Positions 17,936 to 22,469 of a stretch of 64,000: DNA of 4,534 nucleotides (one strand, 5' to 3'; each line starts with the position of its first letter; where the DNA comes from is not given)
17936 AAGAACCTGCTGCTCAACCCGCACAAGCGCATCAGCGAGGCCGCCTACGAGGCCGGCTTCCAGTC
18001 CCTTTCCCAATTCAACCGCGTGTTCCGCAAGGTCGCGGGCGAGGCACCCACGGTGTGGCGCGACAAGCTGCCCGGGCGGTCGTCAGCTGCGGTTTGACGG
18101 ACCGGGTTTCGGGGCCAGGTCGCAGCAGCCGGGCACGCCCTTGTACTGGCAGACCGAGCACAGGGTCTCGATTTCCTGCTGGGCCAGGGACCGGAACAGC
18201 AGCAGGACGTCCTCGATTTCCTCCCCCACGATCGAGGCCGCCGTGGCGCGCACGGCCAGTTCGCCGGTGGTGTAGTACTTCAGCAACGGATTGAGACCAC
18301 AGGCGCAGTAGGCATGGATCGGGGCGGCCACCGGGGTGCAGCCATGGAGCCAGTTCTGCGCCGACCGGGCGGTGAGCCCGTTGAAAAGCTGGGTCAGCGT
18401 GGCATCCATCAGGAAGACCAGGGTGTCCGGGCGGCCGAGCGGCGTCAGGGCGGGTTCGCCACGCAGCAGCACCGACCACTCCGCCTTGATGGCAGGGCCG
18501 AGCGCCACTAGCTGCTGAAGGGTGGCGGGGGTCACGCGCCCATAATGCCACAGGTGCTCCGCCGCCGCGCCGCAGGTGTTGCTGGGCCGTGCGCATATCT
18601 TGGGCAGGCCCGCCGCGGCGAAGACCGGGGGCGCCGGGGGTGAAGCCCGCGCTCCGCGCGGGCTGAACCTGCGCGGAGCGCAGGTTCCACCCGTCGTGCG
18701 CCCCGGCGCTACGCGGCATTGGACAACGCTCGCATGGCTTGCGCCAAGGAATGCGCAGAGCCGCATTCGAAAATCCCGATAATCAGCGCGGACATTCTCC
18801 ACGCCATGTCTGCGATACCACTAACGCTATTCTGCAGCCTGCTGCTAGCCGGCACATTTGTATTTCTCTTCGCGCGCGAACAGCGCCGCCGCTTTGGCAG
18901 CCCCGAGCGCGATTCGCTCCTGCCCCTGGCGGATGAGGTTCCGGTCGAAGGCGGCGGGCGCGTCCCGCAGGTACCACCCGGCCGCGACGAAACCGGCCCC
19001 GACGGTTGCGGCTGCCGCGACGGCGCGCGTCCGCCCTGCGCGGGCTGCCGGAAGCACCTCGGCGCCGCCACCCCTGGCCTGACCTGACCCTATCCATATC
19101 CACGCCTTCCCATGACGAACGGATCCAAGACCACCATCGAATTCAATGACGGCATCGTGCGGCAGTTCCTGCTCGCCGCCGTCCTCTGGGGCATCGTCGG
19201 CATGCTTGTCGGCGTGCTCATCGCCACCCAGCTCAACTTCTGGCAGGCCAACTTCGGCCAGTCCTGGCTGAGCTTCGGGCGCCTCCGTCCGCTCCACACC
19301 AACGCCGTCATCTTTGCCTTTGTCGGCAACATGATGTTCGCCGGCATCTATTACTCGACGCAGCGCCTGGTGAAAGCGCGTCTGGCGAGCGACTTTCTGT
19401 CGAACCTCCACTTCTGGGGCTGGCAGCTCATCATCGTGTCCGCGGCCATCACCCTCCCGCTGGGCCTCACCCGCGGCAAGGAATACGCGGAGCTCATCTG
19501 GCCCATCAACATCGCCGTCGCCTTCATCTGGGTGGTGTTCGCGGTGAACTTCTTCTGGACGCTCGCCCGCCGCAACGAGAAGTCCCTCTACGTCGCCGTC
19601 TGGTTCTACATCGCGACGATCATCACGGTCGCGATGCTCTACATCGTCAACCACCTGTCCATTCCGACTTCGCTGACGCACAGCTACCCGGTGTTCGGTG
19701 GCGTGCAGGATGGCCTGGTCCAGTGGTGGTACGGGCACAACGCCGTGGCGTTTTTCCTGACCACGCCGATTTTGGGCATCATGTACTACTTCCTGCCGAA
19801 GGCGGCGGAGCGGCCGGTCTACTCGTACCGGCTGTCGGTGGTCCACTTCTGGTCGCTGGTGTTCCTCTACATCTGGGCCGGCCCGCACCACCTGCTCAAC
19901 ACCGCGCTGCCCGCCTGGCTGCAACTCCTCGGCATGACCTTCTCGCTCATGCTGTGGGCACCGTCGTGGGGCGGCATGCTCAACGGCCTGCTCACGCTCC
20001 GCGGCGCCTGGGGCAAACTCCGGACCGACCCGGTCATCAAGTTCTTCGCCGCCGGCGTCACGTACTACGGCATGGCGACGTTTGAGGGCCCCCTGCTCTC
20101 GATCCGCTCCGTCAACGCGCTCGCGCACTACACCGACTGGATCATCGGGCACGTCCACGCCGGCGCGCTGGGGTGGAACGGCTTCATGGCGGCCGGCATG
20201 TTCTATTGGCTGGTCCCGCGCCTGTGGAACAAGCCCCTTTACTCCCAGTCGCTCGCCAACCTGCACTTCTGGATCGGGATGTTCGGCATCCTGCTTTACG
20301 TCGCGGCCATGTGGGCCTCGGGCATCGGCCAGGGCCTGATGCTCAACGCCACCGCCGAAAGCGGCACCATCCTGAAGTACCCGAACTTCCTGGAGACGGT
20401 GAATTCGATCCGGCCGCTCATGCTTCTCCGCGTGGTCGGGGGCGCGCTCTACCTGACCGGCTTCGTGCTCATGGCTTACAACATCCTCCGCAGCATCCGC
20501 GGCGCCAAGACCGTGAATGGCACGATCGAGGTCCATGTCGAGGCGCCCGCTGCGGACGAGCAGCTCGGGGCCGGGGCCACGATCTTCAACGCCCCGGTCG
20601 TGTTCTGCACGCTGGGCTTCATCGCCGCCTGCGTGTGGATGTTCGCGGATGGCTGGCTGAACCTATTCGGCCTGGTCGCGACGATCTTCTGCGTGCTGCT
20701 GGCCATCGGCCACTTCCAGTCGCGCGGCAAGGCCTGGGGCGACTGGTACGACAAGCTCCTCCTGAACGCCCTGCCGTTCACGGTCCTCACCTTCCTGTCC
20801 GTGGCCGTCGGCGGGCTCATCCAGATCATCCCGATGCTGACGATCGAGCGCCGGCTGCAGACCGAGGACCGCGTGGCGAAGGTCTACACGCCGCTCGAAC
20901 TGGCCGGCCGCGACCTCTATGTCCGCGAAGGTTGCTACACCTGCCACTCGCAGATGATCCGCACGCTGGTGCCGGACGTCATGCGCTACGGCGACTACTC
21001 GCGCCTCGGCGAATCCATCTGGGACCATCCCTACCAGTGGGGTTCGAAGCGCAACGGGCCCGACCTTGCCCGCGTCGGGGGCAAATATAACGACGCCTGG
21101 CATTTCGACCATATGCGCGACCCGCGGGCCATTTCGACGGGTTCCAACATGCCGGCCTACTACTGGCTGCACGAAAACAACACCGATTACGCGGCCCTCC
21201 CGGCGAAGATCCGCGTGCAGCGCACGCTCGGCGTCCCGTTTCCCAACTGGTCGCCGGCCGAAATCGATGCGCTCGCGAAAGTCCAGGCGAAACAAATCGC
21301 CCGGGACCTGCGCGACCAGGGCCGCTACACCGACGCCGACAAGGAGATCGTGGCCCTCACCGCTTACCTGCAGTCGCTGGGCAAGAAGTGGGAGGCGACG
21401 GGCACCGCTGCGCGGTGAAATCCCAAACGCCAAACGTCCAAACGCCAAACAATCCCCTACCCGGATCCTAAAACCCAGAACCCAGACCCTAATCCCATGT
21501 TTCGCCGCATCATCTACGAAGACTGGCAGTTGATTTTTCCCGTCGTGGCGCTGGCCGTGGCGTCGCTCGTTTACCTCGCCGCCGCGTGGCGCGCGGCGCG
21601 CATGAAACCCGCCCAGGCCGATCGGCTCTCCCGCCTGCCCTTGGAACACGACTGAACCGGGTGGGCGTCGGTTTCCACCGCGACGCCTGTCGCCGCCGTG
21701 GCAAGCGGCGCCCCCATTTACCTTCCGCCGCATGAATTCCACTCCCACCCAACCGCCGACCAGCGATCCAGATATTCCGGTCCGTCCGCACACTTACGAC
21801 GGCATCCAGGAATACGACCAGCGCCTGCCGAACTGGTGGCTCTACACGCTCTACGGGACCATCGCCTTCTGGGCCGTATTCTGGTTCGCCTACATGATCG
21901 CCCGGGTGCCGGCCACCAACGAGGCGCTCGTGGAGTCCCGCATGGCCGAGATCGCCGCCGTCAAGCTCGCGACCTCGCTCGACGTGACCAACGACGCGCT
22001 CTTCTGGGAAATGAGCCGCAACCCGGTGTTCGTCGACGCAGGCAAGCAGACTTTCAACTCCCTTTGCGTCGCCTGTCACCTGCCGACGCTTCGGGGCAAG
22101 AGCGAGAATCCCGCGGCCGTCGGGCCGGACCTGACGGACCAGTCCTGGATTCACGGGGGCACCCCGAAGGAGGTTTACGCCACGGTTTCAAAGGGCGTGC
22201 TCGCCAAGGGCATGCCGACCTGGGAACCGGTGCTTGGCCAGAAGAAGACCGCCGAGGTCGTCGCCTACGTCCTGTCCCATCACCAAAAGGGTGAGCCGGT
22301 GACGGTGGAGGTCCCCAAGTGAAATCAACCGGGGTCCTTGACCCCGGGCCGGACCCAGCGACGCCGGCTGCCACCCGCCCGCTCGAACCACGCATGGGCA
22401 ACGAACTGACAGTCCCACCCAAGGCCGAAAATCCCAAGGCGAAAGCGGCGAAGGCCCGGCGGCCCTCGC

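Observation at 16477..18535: Uncharacterised family of small Cys-pair proteins (3 paralogs) interleaved with PocR-AraC regulators at the nirK and cbb3 operons: candidate novel redox/NO/Cu regulatory module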

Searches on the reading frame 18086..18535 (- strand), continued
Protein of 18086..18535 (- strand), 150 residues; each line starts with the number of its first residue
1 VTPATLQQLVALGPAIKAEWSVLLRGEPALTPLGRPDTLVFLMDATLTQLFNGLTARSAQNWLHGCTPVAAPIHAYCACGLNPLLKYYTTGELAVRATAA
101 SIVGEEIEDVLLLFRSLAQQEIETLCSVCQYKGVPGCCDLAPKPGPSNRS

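Call 36: find_related_loci(query=A2, collection=genome_contigs, flank=10000)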
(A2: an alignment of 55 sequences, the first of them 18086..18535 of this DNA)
Query A2 (150 aa) in genome_contigs; peptide patterns used: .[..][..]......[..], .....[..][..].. (x = any residue, [..] = any of these).
109 stretches matched a pattern; 100 encode a relative of the query (tblastn E <= 1e-3); the best 80 are kept; 80 distinct loci.
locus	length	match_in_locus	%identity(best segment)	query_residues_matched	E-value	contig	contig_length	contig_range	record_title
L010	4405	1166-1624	77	1-149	2e-75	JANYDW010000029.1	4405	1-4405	MAG: Oleiharenicola sp. isolate 336R_metabinner_90 336R_k141_528322, whole genome shotgun sequence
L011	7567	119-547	76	1-143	5e-72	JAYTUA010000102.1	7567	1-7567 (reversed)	MAG: Opitutaceae bacterium isolate GFS_5475 GFS_5475_101, whole genome shotgun sequence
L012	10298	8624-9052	73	1-143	2e-69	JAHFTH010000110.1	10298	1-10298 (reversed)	MAG: Lacunisphaera sp. isolate nzgw616 NODE_9452_length_10299_cov_3.893103, whole genome shotgun sequence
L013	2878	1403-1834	70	1-143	1e-65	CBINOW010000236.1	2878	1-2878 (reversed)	MAG TPA_asm: uncultured Oleiharenicola sp. isolate SRR16817057_binner13_Refined_19 genome assembly, contig: ERZ27394128.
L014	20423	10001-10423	70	1-141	7e-65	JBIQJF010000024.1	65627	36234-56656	MAG: Opitutales bacterium isolate mag.19f NODE_613_length_65627, whole genome shotgun sequence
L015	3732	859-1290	70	1-143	4e-64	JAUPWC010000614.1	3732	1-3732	MAG: Verrucomicrobiota bacterium isolate erpe_2018_sw_42hr_WHONDRS-SW48-000099_B_bin.74 scaffold_1452140, whole genome s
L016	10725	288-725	68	1-143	6e-64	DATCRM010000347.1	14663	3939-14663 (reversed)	MAG TPA_asm: Lacunisphaera sp. isolate SMAG_U7279 k141_717951, whole genome shotgun sequence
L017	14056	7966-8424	74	1-147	9e-70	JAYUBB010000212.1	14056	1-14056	MAG: Opitutaceae bacterium isolate GFS_6688 GFS_6688_211, whole genome shotgun sequence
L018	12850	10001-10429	70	1-143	2e-63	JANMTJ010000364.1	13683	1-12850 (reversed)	MAG: Oleiharenicola sp. isolate SOY_29_metabat_217 SOY_29_k141_4928664, whole genome shotgun sequence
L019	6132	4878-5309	64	1-144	8e-61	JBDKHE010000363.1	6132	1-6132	MAG: Verrucomicrobiota bacterium isolate flintriver_2019_sw_WHONDRS-S19S_0015_B_bin.12 scaffold_1357855, whole genome sh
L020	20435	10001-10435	68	1-144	2e-57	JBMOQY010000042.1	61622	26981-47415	MAG: Verrucomicrobiota bacterium isolate Betzabe_MAG166 MAG166_42, whole genome shotgun sequence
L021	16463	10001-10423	62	1-140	9e-53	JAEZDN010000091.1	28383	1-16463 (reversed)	MAG: Verrucomicrobia bacterium isolate OH_CBrB_294 k127_1010699, whole genome shotgun sequence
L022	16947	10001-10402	56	4-137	2e-46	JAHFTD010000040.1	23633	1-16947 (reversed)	MAG: Opitutaceae bacterium isolate nzgw612 NODE_1948_length_23634_cov_6.348403, whole genome shotgun sequence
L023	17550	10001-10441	51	1-148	1e-45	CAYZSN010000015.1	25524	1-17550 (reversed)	MAG TPA_asm: uncultured Oleiharenicola sp. isolate binchicken_co84_383 genome assembly, contig: k141_1301604, whole geno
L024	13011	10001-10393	53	8-137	5e-40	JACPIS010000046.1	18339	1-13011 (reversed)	MAG: Opitutia bacterium isolate NC_groundwater_447_Ag_B-0.1um_66_19 GD18-4_B1_scaffold_2048485, whole genome shotgun seq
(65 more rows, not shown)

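Call 68: search_protein_families(library=padloc, proteins=[window:18086-18535:-], max_evalue=1)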
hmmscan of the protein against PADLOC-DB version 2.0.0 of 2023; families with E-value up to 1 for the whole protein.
window:18086-18535:- (150 aa): 0 families

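Call 69: search_protein_families(library=pfam, alignment_id=A3, max_evalue=1)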
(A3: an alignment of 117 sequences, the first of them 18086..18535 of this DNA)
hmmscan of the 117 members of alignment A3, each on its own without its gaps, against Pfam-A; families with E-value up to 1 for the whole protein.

A. member 1, window:18086-18535:- (150 aa): 0 families

B. families by the number of members that match (of 117 scanned): 37 families (the first 25 are shown)
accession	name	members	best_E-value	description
PF10813.13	Herpesvir_UL11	2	0.019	Herpesvirus UL11 homologue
PF14361.12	RsbRD_N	2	0.055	RsbT co-antagonist protein rsbRD N-terminal domain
PF11795.13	DUF3322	1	0.0037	Uncharacterized protein conserved in bacteria N-term (DUF3322)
PF18858.6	LPD39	1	0.0072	Large polyvalent protein associated domain 39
PF06935.16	DUF1284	1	0.032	Protein of unknown function (DUF1284)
PF10442.14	FIST_C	1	0.038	FIST C domain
PF20524.3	DUF6739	1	0.041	Family of unknown function (DUF6739)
PF10090.15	HPTransfase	1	0.043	Histidine phosphotransferase C-terminal domain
PF18009.6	Fer4_23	1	0.051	4Fe-4S iron-sulfur cluster binding domain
PF09281.16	Taq-exonuc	1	0.056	Taq polymerase, exonuclease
PF17918.6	TetR_C_15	1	0.076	Tetracyclin repressor-like, C-terminal domain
PF25169.1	DUF7830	1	0.086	Domain of unknown function (DUF7830)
PF12477.13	TraW_N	1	0.089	Sex factor F TraW protein N terminal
PF21185.3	RecD_N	1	0.091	RecBCD enzyme subunit RecD, N-terminal domain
PF09621.15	LcrR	1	0.092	Type III secretion system regulator (LcrR)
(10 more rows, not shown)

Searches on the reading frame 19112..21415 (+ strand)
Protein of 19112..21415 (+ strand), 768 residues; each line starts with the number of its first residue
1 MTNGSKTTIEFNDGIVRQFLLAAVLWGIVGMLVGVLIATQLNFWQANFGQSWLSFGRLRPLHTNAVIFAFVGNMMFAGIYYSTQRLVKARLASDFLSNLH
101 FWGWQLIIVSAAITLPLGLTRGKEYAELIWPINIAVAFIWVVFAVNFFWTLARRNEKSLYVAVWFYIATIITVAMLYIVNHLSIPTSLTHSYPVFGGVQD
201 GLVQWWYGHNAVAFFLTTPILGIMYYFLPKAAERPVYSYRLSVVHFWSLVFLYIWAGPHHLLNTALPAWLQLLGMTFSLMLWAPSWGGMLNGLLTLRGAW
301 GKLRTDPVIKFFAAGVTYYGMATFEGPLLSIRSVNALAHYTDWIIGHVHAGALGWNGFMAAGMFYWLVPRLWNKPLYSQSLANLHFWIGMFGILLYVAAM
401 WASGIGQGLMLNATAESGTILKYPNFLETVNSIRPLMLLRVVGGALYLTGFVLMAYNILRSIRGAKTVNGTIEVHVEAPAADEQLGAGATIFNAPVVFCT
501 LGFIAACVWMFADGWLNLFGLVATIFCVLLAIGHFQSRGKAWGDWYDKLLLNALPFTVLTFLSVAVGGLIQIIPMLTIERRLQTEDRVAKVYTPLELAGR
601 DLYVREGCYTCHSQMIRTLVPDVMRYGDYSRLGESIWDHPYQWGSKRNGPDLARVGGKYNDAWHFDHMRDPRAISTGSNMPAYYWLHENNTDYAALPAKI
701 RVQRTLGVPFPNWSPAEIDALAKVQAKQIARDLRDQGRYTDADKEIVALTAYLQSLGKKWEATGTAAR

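Call 13: search_protein_families(library=pfam, proteins=[window:19112-21415:+], max_evalue=0.001)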
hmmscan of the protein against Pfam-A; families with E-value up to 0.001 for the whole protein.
window:19112-21415:+ (768 aa): 2 families
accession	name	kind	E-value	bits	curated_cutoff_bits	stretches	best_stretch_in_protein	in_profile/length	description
PF00115.25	COX1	-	2.5e-111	373.1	34.8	1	15-445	2-435/436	Cytochrome C and Quinol oxidase polypeptide I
PF02433.20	FixO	-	8.4e-81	271.1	29.6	1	552-759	7-218/219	Cytochrome C oxidase, mono-heme subunit/FixO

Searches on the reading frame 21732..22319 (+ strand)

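Call 13: search_protein_families(library=pfam, proteins=[window:21732-22319:+], max_evalue=0.001)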
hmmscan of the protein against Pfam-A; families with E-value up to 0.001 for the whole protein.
window:21732-22319:+ (196 aa): 3 families
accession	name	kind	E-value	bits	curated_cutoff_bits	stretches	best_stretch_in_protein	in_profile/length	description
PF14715.11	FixP_N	-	7.5e-14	51.6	24.9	1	20-55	7-42/48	N-terminal domain of cytochrome oxidase-cbb3, FixP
PF13442.11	Cytochrome_CBB3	-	1.1e-10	42.1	27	1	102-180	4-68/68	Cytochrome C oxidase, cbb3-type, subunit III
PF00034.26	Cytochrom_C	-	4e-05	25.3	21.3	1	101-182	1-88/90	Cytochrome c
